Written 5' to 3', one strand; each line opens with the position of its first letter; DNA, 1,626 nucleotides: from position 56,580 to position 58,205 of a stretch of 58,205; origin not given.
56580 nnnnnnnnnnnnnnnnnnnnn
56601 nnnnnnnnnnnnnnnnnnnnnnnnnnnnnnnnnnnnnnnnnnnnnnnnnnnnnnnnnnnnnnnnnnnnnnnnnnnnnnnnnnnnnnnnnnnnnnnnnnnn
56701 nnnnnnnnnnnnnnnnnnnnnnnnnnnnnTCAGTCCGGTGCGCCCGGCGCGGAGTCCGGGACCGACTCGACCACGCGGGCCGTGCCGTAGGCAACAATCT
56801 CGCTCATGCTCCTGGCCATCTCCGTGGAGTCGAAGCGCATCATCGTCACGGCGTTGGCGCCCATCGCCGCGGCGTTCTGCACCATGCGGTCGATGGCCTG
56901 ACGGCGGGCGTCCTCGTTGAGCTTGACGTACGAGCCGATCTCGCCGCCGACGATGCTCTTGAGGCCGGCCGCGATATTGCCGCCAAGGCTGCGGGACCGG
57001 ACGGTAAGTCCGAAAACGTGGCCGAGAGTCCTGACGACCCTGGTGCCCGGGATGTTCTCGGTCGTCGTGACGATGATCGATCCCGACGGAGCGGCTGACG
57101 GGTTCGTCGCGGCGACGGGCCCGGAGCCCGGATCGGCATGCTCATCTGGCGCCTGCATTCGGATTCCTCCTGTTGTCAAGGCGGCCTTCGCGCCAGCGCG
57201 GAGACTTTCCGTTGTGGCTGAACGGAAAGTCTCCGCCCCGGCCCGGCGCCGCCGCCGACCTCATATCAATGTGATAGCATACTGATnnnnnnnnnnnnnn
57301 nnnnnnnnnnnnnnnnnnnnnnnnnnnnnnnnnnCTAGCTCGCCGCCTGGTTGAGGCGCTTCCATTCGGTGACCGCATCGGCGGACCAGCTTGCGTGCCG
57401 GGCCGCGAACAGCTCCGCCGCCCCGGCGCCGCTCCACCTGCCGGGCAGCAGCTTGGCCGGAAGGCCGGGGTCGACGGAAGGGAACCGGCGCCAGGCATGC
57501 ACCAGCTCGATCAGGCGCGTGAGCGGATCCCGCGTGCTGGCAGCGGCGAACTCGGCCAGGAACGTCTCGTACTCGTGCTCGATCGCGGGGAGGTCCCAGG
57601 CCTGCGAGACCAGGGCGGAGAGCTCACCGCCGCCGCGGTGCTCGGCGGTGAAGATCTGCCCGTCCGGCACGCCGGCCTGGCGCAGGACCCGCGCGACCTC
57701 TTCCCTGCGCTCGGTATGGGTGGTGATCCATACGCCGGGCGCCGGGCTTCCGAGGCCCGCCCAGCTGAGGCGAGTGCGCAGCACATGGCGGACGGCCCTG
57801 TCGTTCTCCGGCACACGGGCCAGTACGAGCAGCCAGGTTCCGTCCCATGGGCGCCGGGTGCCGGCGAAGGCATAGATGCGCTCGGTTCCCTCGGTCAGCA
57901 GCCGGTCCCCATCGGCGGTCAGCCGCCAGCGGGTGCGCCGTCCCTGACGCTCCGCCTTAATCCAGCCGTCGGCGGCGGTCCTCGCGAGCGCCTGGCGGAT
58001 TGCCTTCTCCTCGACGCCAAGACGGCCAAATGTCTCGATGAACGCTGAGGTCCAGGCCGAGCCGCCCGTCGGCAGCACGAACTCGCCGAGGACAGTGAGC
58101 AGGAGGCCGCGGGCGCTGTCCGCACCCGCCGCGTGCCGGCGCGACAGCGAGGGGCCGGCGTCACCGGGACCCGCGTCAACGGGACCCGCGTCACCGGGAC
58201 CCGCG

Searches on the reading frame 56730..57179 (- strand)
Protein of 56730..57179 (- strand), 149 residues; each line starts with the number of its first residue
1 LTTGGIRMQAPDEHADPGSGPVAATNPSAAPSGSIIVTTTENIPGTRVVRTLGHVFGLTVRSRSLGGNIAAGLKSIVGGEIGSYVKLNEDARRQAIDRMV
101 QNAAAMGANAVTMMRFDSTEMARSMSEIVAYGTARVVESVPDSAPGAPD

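Call 72: search_protein_families(library=pfam, proteins=[window:56730-57179:-], max_evalue=0.001)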
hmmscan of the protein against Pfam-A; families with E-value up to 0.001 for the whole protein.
window:56730-57179:- (149 aa): 1 family
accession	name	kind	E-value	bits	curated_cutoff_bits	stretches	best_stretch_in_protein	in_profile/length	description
PF01906.23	YbjQ_1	-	4.7e-35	120.7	23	1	35-135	1-101/103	Putative heavy-metal-binding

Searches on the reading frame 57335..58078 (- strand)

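Call 72: search_protein_families(library=pfam, proteins=[window:57335-58078:-], max_evalue=0.001)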
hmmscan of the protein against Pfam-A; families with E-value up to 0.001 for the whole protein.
window:57335-58078:- (247 aa): 3 families
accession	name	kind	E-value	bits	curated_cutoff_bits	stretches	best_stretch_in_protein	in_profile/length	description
PF20803.2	PaaX_M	-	2.2e-19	69.7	24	1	76-156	2-82/83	PaaX protein central Cas2-like domain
PF08223.16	PaaX_C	-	4.3e-15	56.3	22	1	161-235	1-85/91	PaaX-like protein C-terminal domain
PF07848.18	PaaX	-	2.7e-11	44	24.8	1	3-56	16-69/70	PaaX-like protein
